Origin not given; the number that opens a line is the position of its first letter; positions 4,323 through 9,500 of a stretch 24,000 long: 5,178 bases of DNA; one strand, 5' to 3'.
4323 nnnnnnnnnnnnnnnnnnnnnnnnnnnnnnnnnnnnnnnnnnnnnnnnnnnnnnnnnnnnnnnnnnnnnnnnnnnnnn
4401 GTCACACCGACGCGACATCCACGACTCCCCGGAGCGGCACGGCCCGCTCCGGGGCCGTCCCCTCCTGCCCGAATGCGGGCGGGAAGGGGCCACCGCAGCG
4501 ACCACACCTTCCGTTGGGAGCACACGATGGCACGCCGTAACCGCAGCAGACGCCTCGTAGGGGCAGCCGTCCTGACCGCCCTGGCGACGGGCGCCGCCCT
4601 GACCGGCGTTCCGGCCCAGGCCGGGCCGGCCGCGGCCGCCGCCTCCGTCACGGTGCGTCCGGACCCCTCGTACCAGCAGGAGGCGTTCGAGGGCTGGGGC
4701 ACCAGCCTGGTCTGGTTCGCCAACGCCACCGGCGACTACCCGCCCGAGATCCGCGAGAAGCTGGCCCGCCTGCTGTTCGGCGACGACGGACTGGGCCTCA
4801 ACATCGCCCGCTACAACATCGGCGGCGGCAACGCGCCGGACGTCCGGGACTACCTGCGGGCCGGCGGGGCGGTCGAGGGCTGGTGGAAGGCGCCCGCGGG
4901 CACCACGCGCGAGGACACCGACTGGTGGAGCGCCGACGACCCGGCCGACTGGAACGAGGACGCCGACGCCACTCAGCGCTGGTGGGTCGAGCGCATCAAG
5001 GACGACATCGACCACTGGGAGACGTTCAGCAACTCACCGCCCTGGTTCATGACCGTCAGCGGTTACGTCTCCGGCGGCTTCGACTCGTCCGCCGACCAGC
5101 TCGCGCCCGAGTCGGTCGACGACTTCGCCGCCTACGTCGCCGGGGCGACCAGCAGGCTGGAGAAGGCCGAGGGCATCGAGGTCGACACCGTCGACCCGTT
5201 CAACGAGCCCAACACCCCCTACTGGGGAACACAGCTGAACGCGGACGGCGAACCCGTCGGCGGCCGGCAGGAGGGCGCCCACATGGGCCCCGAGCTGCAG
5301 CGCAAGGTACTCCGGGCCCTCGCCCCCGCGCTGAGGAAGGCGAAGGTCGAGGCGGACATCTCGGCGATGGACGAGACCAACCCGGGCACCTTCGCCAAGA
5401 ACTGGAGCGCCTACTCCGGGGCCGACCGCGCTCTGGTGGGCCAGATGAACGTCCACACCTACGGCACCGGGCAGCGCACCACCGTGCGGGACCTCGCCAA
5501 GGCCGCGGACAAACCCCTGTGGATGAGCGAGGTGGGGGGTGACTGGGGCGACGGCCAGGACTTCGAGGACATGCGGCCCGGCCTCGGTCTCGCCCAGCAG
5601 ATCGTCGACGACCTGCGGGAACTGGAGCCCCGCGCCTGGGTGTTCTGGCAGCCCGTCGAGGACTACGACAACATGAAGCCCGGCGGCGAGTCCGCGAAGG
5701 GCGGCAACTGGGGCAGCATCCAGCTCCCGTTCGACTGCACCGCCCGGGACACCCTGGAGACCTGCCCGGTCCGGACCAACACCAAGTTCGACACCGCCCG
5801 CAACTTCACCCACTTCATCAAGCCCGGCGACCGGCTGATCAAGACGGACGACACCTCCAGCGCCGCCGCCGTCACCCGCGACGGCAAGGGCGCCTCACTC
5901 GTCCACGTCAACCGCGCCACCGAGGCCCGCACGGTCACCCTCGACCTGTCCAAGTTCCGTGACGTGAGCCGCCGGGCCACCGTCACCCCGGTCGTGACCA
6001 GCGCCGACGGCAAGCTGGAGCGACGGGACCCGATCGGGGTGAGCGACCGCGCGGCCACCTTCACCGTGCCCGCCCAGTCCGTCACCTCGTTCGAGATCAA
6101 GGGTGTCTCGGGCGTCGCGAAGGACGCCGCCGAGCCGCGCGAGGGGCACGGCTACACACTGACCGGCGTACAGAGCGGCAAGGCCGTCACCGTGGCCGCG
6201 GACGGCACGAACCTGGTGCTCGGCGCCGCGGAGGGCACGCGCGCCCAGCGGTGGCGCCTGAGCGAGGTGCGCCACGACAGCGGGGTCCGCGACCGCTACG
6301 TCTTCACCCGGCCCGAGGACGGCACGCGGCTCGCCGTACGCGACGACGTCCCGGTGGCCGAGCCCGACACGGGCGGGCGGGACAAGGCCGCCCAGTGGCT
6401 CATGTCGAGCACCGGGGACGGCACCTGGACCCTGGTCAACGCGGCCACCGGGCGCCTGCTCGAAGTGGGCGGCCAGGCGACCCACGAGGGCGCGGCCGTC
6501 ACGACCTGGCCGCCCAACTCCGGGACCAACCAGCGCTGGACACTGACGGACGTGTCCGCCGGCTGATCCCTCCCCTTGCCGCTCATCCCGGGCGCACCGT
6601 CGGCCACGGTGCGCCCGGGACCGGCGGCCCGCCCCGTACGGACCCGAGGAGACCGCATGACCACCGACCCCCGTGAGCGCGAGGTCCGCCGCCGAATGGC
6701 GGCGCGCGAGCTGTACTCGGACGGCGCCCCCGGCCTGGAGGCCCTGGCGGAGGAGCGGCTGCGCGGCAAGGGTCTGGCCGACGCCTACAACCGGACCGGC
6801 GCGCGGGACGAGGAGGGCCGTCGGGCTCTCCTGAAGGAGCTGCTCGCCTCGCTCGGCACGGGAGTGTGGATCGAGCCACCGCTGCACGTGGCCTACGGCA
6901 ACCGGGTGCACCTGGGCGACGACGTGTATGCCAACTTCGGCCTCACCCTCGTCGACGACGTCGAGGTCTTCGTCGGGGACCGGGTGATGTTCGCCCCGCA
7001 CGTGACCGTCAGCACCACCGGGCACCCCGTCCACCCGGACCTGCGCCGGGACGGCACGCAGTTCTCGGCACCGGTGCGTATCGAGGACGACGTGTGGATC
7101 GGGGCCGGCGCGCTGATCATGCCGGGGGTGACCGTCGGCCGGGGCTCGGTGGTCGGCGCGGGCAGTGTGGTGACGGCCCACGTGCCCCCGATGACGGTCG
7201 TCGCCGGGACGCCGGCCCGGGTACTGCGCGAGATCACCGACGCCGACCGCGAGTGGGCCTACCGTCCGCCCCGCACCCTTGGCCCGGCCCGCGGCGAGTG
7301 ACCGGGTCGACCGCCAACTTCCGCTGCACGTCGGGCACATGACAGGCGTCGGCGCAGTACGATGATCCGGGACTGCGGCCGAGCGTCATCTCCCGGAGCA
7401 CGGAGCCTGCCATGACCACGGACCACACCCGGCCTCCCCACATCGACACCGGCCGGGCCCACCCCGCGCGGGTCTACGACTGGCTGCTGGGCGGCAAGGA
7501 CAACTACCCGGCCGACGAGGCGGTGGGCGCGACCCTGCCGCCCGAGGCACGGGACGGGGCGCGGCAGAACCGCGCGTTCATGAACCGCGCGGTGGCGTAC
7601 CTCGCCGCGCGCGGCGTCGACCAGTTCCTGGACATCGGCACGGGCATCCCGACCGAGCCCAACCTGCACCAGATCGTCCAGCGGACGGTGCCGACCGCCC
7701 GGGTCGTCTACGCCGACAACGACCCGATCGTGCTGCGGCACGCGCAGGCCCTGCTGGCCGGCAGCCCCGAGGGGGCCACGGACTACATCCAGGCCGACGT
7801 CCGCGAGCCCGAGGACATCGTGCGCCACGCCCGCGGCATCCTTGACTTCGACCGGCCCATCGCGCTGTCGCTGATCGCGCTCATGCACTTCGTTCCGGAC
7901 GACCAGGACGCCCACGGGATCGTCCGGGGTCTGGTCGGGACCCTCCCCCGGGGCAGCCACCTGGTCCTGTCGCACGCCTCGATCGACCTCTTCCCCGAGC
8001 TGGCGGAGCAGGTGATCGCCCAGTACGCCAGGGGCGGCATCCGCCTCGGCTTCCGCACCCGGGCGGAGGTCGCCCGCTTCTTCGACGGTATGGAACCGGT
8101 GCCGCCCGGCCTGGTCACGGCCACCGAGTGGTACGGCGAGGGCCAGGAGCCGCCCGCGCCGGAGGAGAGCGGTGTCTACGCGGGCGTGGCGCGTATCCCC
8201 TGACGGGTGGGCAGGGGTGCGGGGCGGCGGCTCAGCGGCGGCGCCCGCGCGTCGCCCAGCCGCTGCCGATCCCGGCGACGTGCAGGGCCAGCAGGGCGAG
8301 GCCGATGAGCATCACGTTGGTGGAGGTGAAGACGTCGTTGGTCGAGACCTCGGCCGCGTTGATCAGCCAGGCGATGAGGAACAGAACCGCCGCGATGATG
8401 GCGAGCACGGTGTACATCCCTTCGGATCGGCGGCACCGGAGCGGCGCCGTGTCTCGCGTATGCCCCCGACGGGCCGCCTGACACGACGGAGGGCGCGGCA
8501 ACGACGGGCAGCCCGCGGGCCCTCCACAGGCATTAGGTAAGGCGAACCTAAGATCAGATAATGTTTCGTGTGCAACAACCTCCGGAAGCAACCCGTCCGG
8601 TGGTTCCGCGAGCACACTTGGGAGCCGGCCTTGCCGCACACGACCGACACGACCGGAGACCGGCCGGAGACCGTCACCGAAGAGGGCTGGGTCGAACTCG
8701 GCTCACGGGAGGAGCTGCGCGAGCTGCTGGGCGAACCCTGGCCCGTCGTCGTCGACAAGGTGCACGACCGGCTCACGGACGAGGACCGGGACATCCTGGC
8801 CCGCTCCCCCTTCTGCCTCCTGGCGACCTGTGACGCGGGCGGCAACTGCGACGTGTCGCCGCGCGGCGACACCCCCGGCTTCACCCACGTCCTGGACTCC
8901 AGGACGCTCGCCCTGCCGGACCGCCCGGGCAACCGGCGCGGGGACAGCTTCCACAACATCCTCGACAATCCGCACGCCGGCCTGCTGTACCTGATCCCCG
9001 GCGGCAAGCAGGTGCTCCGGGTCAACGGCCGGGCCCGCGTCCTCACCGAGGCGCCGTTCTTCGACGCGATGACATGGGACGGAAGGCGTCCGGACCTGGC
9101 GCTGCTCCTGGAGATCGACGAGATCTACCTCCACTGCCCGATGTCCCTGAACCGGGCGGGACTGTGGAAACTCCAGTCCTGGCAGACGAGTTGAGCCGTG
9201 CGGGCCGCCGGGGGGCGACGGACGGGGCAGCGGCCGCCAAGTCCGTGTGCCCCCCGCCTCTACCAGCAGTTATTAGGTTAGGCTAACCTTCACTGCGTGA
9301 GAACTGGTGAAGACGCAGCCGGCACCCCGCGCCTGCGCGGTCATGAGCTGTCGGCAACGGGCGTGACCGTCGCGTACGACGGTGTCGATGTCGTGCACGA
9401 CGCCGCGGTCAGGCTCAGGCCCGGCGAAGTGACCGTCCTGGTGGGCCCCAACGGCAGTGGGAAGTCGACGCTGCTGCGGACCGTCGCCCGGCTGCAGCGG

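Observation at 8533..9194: Near-consensus iron box directly in front of an uncharacterised PPOX/FDOR-type flavoprotein gene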

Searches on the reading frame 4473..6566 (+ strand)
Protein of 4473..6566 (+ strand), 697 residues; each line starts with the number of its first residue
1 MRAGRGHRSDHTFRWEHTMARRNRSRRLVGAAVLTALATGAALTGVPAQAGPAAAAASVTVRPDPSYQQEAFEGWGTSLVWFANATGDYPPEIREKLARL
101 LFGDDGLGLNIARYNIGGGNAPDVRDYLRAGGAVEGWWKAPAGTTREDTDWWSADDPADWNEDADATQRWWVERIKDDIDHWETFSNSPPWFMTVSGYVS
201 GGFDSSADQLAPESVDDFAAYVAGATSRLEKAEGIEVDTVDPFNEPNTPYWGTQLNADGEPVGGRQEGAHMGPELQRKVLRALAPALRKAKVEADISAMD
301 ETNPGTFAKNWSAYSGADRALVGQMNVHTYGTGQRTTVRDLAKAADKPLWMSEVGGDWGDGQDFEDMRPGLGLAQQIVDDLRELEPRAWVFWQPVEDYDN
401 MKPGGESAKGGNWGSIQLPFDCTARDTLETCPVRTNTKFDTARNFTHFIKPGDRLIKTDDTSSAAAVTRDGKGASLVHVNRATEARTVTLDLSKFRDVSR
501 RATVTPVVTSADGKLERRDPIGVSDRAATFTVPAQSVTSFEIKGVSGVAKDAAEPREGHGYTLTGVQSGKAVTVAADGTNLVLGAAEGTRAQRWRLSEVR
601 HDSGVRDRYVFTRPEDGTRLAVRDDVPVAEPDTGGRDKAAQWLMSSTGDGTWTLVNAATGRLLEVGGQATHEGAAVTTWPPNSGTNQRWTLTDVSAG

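Call 5: search_protein_families(library=pfam, proteins=[window:4473-6566:+])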
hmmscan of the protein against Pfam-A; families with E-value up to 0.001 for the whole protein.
window:4473-6566:+ (697 aa): 3 families
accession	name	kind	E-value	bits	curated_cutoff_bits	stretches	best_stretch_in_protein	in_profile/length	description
PF14200.12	RicinB_lectin_2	-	2.7e-16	60.4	25.6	1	640-695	3-58/89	Ricin-type beta-trefoil lectin domain-like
PF14587.12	Glyco_hydr_30_2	-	4.3e-14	53.1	27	1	59-297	2-223/364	O-Glycosyl hydrolase family 30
PF00652.28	Ricin_B_lectin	-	9.6e-05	23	29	0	653-693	4-44/126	Ricin-type beta-trefoil lectin domain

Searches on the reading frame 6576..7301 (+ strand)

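Call 5: search_protein_families(library=pfam, proteins=[window:6576-7301:+])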
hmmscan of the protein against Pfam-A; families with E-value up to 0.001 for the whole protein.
window:6576-7301:+ (241 aa): 3 families
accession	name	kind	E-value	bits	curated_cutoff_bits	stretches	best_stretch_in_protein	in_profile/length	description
PF00132.30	Hexapep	-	2.6e-13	49.5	27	1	167-200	2-35/36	Bacterial transferase hexapeptide (six repeats)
PF14602.12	Hexapep_2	-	2.4e-11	43.6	27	1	166-201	1-34/34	Hexapeptide repeat of succinyl-transferase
PF12464.13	Mac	-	1.5e-08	35.1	22.1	1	40-94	1-53/53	Maltose acetyltransferase hexapeptide capping motif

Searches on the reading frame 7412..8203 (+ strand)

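Call 5: search_protein_families(library=pfam, proteins=[window:7412-8203:+])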
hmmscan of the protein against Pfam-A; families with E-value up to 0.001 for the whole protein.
window:7412-8203:+ (263 aa): 1 family
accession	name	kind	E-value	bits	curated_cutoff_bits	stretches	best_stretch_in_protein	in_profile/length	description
PF04672.18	Methyltransf_19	-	3.3e-111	371.5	26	1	5-262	2-267/268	S-adenosyl methyltransferase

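Call 8: search_protein_families(library=ncbifam, proteins=[window:7412-8203:+], max_evalue=0.01)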
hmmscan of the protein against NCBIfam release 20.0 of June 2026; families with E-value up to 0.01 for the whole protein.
window:7412-8203:+ (263 aa): 0 families

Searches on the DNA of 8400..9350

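Call 62: search_rna_families(source=window, start=8400, end=9350, threshold=evalue, max_evalue=1)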
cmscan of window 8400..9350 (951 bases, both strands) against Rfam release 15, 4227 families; matches with E-value up to 1: 0.
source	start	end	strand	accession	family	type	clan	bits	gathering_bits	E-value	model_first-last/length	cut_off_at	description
